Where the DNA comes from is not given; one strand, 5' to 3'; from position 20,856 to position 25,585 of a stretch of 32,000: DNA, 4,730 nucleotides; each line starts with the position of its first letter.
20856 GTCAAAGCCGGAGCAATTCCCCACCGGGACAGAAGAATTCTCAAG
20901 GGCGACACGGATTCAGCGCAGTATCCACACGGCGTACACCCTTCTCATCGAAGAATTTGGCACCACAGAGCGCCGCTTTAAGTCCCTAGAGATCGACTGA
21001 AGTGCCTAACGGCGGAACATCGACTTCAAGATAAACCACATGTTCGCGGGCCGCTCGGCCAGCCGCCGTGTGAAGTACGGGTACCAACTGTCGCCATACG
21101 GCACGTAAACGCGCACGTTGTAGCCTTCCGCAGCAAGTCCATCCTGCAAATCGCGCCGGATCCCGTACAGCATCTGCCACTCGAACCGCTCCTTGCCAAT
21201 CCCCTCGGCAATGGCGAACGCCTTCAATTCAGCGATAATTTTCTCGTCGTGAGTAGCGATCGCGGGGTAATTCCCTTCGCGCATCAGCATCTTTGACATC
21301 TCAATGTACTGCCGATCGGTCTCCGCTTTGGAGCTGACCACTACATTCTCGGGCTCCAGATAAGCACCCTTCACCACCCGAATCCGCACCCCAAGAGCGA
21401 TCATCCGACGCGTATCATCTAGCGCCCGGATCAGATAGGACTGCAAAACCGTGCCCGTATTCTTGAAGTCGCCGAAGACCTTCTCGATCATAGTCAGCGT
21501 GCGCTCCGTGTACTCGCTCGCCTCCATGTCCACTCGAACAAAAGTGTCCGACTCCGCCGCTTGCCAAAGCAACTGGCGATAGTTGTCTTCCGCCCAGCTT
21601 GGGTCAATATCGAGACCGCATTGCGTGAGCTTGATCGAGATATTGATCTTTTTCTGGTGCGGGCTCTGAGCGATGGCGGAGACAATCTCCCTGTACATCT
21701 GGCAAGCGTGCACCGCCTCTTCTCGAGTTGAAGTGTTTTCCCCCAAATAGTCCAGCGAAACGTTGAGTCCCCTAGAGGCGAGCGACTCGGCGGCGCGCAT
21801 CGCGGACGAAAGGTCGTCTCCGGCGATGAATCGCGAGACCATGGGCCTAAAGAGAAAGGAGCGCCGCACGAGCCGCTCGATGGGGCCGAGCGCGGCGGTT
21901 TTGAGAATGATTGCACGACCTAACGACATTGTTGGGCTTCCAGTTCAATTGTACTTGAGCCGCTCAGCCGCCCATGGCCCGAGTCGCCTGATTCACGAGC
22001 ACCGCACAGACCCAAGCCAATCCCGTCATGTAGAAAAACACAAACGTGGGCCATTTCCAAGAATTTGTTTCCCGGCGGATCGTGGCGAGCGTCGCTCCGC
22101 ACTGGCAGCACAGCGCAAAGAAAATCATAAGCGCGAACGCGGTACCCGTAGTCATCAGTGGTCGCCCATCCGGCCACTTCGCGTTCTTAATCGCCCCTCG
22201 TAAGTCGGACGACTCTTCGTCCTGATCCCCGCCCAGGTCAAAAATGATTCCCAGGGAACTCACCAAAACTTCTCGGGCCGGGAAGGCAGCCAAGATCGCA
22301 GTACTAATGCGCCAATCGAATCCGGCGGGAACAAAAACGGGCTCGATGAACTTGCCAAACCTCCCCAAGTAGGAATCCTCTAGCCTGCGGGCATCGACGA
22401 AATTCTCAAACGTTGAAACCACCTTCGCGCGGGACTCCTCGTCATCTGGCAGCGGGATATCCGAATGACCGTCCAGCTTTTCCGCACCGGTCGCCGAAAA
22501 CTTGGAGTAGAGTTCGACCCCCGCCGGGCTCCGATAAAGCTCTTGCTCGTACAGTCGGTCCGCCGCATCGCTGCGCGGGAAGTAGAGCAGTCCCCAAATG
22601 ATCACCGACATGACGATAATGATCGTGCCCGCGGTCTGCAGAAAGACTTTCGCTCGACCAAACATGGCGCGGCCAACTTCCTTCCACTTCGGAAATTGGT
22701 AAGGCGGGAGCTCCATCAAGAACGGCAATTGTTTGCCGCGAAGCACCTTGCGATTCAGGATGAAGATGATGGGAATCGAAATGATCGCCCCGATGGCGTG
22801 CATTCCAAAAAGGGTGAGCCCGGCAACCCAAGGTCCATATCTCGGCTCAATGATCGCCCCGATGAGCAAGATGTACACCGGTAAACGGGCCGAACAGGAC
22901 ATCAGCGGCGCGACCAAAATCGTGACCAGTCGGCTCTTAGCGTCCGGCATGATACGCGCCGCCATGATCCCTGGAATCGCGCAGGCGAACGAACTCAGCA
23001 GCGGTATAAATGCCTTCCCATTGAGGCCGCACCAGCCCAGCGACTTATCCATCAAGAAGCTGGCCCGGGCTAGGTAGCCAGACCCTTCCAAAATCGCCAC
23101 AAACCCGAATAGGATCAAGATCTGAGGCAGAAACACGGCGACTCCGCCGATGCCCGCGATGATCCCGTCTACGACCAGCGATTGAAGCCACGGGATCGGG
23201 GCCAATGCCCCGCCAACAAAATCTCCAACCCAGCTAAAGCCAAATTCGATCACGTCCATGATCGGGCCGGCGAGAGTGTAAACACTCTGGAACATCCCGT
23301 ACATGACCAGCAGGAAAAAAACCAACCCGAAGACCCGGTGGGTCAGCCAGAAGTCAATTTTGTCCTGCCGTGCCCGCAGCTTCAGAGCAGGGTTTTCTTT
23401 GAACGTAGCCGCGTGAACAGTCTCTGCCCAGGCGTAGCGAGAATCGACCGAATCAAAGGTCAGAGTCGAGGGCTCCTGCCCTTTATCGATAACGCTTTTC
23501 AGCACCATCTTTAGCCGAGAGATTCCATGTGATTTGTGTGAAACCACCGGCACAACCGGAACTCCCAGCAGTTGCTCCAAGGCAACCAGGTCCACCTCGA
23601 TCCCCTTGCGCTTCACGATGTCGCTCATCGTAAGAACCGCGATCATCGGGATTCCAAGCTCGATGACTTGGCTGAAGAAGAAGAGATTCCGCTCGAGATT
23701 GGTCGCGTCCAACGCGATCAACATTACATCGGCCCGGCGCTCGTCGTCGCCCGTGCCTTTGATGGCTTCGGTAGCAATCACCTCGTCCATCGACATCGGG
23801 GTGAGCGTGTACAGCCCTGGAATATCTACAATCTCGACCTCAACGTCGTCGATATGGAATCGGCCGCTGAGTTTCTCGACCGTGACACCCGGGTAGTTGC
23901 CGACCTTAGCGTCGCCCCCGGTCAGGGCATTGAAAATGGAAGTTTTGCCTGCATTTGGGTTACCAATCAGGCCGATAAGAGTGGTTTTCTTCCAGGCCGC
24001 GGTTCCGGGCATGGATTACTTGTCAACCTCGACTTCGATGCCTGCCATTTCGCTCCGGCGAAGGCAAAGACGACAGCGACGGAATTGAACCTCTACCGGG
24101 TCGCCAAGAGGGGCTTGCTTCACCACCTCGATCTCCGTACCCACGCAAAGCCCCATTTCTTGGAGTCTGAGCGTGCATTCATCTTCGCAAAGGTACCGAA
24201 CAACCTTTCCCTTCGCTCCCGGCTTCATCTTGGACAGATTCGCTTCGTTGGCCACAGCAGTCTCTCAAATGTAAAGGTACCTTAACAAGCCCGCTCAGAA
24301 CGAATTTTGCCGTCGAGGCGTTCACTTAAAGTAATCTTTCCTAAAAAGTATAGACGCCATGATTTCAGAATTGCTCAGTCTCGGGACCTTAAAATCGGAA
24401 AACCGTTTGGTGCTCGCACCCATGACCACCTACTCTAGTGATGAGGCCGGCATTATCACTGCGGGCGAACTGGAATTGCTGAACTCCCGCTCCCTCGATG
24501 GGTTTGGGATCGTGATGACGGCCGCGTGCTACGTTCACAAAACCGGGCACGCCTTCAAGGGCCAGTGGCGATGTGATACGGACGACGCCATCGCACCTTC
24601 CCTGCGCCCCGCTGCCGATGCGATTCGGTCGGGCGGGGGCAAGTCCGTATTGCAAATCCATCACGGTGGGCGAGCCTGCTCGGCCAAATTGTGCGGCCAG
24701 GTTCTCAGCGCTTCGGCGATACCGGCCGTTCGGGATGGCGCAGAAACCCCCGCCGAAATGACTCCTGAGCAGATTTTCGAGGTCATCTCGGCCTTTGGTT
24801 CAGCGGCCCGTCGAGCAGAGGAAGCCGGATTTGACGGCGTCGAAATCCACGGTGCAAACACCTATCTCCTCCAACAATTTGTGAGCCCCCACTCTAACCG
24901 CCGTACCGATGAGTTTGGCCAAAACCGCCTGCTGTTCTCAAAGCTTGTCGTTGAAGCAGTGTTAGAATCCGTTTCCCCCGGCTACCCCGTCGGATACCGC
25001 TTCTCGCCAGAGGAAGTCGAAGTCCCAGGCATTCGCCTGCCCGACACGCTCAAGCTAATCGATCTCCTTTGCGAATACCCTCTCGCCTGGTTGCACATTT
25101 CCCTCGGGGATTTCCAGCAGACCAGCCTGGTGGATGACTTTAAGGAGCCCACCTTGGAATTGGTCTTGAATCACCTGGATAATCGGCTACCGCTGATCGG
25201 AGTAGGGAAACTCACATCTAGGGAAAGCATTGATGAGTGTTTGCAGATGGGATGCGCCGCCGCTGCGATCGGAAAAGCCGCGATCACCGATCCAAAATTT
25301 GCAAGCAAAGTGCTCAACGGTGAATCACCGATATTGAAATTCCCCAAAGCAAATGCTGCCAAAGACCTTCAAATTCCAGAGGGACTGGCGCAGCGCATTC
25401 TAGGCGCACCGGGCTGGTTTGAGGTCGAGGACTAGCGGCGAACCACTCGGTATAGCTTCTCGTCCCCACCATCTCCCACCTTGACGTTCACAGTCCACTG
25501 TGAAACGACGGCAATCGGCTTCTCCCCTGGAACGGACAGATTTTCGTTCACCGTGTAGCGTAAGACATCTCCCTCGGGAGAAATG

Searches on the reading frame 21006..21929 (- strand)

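Call 79: search_protein_families(library=pfam, proteins=[window:21006-21929:-], max_evalue=0.00001)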
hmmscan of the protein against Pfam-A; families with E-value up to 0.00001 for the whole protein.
window:21006-21929:- (307 aa): 1 family
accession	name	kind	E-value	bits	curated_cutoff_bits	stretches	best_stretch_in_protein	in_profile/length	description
PF01619.24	Pro_dh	-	6.9e-43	147.6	27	1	44-299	2-275/278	Proline dehydrogenase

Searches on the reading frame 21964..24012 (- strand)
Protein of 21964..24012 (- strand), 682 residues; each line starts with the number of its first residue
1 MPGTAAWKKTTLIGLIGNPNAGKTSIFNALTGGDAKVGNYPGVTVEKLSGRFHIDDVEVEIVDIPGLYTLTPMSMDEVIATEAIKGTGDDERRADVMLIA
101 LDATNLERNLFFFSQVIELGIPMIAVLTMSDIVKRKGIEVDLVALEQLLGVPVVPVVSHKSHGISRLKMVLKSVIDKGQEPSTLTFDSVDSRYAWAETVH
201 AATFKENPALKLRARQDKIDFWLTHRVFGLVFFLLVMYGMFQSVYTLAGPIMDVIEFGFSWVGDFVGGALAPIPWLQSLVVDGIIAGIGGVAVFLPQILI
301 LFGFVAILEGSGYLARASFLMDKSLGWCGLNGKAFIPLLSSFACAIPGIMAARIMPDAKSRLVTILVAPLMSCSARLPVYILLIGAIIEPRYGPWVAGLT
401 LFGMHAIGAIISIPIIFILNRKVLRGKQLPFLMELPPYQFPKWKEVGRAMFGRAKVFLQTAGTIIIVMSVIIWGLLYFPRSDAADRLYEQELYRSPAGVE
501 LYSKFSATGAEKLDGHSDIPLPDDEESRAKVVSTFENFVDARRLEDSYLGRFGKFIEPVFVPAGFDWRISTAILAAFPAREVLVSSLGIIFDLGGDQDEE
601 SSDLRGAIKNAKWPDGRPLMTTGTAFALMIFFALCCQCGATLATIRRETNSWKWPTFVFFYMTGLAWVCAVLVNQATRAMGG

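Call 79: search_protein_families(library=pfam, proteins=[window:21964-24012:-], max_evalue=0.00001)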
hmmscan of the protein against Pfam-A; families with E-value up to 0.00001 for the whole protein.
window:21964-24012:- (682 aa): 4 families
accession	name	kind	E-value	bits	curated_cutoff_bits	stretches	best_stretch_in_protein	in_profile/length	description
PF02421.24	FeoB_N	-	9.7e-52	175.1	27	1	13-168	3-153/156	Ferrous iron transport protein B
PF07670.19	Gate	-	5.1e-35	120.5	29.6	2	293-386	3-103/104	Nucleoside recognition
PF01926.29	MMR_HSR1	-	2.5e-19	69.9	21.9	1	13-128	2-112/113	50S ribosome-binding GTPase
PF07664.17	FeoB_C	-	6.4e-13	48.7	26.6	1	401-453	1-54/54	Ferrous iron transport protein B C terminus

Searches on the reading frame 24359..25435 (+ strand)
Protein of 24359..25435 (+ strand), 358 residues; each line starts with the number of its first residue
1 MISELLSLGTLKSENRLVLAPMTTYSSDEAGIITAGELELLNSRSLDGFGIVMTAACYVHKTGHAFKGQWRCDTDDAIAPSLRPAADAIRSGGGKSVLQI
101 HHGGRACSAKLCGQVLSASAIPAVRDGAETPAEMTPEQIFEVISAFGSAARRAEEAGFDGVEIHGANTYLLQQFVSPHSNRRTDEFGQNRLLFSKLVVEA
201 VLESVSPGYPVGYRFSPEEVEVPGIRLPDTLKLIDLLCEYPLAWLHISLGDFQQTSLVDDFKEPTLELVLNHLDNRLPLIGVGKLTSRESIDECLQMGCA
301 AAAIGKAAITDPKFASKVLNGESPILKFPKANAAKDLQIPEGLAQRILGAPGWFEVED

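Call 79: search_protein_families(library=pfam, proteins=[window:24359-25435:+], max_evalue=0.00001)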
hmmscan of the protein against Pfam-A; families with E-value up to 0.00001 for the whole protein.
window:24359-25435:+ (358 aa): 1 family
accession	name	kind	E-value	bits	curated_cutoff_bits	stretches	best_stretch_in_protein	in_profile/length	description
PF00724.26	Oxidored_FMN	-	1.6e-53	182.6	27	1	8-320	8-337/342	NADH:flavin oxidoreductase / NADH oxidase family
